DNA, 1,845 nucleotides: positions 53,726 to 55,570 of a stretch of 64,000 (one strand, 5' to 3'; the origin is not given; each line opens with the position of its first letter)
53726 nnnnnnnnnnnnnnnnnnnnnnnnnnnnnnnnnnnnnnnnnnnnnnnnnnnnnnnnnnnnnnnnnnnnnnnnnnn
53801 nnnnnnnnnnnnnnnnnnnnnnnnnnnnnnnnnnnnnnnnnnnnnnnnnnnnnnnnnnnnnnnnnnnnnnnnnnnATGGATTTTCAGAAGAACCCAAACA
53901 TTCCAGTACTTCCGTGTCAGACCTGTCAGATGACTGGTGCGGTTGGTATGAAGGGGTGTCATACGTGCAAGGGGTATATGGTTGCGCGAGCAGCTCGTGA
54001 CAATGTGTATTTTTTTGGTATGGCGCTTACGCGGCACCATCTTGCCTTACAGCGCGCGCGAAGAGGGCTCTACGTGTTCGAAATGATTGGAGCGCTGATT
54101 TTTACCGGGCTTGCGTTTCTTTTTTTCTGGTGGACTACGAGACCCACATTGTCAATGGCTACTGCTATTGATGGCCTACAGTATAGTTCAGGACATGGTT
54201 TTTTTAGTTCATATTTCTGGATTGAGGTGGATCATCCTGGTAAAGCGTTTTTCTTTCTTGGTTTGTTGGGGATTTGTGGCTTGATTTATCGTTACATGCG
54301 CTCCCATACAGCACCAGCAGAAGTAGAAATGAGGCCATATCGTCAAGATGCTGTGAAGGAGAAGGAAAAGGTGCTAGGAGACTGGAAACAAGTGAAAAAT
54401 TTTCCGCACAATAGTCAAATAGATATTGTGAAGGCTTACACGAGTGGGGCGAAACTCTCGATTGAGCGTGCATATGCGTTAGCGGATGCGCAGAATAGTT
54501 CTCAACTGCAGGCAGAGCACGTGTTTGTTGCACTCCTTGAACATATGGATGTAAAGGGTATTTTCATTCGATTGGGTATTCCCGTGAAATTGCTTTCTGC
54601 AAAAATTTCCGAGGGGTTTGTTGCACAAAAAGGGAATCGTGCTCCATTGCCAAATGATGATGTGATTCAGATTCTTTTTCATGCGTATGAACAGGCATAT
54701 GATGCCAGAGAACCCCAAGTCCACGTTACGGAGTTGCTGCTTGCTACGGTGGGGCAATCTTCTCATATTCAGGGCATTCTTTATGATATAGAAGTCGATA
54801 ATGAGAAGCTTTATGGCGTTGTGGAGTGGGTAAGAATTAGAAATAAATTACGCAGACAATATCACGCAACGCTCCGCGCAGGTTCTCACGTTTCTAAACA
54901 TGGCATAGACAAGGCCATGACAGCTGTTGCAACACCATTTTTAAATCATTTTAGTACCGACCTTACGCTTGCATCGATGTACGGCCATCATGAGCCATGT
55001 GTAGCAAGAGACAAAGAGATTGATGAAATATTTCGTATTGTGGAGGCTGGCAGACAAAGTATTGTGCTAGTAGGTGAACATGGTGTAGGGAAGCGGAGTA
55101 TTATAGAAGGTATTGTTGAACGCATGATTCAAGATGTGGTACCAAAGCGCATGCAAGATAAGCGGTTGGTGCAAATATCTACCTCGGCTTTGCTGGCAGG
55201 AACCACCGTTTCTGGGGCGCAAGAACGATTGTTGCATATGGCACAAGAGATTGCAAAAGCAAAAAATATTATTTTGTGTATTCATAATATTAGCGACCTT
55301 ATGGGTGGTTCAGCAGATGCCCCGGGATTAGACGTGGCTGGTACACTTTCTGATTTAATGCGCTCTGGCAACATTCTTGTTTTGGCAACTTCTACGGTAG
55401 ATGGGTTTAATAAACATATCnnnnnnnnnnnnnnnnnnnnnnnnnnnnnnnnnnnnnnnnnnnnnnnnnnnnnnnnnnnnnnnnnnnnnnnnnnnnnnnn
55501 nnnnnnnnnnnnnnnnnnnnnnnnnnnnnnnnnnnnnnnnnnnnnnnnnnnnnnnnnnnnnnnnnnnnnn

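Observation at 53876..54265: Membrane-anchored Clp ATPase with N-terminal Cys4 zinc ribbon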

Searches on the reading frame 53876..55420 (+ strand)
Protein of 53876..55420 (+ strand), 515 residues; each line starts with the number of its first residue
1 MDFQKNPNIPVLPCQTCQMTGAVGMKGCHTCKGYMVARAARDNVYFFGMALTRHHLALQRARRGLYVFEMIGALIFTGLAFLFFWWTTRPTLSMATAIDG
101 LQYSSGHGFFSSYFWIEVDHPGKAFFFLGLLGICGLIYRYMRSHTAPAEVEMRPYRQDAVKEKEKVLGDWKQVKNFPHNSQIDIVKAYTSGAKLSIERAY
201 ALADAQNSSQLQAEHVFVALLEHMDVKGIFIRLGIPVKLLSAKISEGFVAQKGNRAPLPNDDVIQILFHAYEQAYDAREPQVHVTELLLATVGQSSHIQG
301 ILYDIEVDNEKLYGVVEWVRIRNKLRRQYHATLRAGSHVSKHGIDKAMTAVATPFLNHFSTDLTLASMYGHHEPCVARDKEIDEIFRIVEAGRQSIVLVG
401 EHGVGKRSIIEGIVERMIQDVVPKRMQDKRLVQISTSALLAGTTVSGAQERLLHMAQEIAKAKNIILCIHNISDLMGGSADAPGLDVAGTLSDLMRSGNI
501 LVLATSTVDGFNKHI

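Call 26: find_related_loci(query=A2, collection=genome_contigs, flank=8000)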
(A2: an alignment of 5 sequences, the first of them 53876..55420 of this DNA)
Query A2 (515 aa) in genome_contigs; peptide patterns used: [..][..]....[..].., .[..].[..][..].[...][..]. (x = any residue, [..] = any of these).
599 stretches matched a pattern (row limit reached: there are more); 204 encode a relative of the query (tblastn E <= 1e-3); the best 80 are kept; 80 distinct loci.
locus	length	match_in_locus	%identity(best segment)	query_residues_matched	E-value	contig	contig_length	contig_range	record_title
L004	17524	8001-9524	46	1-515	6e-144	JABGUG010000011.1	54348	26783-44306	MAG: Candidatus Parcubacteria bacterium isolate SI034_bin149 k141_529118, whole genome shotgun sequence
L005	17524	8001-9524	46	1-515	2e-143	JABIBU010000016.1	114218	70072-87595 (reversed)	MAG: Candidatus Magasanikbacteria bacterium isolate SI048_bin34 k141_1018967, whole genome shotgun sequence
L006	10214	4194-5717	47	1-515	3e-142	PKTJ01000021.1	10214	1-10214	MAG: Candidatus Parcubacteria bacterium isolate BM521 sc_3715, whole genome shotgun sequence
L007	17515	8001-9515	45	1-515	1e-139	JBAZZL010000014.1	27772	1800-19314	MAG: Patescibacteria group bacterium isolate SO_2017_GW3_15 scaffold_1029_c1_OW296A_2017, whole genome shotgun sequence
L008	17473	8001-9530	45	1-515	1e-139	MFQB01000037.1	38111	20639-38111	MAG: Candidatus Magasanikbacteria bacterium RIFCSPHIGHO2_02_FULL_47_14 rifcsphigho2_02_scaffold_4498, whole genome shotg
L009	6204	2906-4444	44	1-515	3e-139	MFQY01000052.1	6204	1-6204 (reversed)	MAG: Candidatus Magasanikbacteria bacterium RIFOXYC2_FULL_40_16 rifoxyc2_full_scaffold_5685, whole genome shotgun sequen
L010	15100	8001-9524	46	1-515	8e-139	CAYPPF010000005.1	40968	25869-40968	MAG TPA_asm: uncultured Gammaproteobacteria bacterium isolate SRP200020_co3_83 genome assembly, contig: NODE_1296_length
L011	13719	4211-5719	44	1-515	2e-135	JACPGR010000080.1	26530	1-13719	MAG: Candidatus Magasanikbacteria bacterium isolate NC_groundwater_393_Ag_B-0.1um_39_15 GD18-4_B1_scaffold_1576133, whol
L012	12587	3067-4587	43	1-515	3e-133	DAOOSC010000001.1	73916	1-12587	MAG TPA_asm: Candidatus Magasanikbacteria bacterium isolate AMR_MDS_2529 NODE_375_length_73916_cov_9.078973, whole genom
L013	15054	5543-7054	42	1-515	2e-132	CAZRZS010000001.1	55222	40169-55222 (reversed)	MAG TPA_asm: uncultured Gammaproteobacteria bacterium isolate binchicken_co387_82 genome assembly, contig: NODE_208_leng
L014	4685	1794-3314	44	1-515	3e-134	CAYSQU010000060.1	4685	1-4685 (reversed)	MAG TPA_asm: uncultured Gammaproteobacteria bacterium isolate binchicken_co387_4 genome assembly, contig: NODE_26779_len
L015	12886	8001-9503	42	5-515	6e-131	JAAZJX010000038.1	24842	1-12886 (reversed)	MAG: Candidatus Magasanikiibacteriota bacterium isolate AS22ysBPME_155 69058_AS22, whole genome shotgun sequence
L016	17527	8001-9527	44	1-515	4e-131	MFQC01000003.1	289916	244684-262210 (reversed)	MAG: Candidatus Magasanikbacteria bacterium RIFCSPHIGHO2_02_FULL_48_18 rifcsphigho2_02_scaffold_119, whole genome shotgu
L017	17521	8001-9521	43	1-515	6e-131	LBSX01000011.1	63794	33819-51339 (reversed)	MAG: Candidatus Magasanikbacteria bacterium GW2011_GWC2_37_14 US42_C0011, whole genome shotgun sequence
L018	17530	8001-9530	43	1-515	3e-130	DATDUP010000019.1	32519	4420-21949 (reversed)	MAG TPA_asm: Patescibacteria group bacterium isolate SMAG_U8061 k141_145014, whole genome shotgun sequence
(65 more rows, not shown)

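Call 43: search_protein_families(library=pfam, alignment_id=A1, max_evalue=1)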
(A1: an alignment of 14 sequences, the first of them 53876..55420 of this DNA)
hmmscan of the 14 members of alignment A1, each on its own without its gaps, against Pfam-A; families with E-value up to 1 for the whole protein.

A. member 1, window:53876-55420:+ (515 aa): 6 families
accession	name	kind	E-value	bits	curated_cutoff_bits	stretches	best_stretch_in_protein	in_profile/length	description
PF13191.12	AAA_16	-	0.00017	22.6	32.6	1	375-429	2-63/167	AAA ATPase domain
PF00004.35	AAA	-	0.0028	18.5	21.2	1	396-506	1-109/131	ATPase family associated with various cellular activities (AAA)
PF01637.24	ATPase_2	-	0.057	13.7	33.2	1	377-417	3-44/225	ATPase domain predominantly from Archaea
PF02861.25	Clp_N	-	0.077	13.6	20.7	1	199-244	1-48/53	Clp amino terminal domain, pathogenicity island component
PF03193.22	RsgA_GTPase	-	0.15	12.3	30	1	380-421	95-134/174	RsgA GTPase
PF16163.10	DUF4869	-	0.24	11.7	28.9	1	407-482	15-90/128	Domain of unknown function (DUF4869)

B. families by the number of members that match (of 14 scanned): 52 families (the first 25 are shown)
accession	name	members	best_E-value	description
PF00004.35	AAA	14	8e-10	ATPase family associated with various cellular activities (AAA)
PF13191.12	AAA_16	13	7.7e-06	AAA ATPase domain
PF00684.25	DnaJ_CXXCXGXG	11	0.0035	DnaJ central domain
PF02861.25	Clp_N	9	6e-06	Clp amino terminal domain, pathogenicity island component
PF07728.20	AAA_5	8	0.0053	AAA domain (dynein-related subfamily)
PF20720.3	nSTAND3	7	3.6e-05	Novel STAND NTPase 3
PF12775.13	AAA_7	7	0.02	P-loop containing dynein motor region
PF20703.3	nSTAND1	6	0.0034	Novel STAND NTPase 1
PF13401.12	AAA_22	5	0.00064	AAA domain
PF01078.27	Mg_chelatase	5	0.0017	Magnesium chelatase, subunit ChlI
PF01637.24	ATPase_2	5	0.002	ATPase domain predominantly from Archaea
PF03193.22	RsgA_GTPase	5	0.0064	RsgA GTPase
PF15777.11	Anti-TRAP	5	0.013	Tryptophan RNA-binding attenuator protein inhibitory protein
PF13555.12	AAA_29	4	0.0082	P-loop containing region of AAA domain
PF05673.19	DUF815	4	0.029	Protein of unknown function (DUF815)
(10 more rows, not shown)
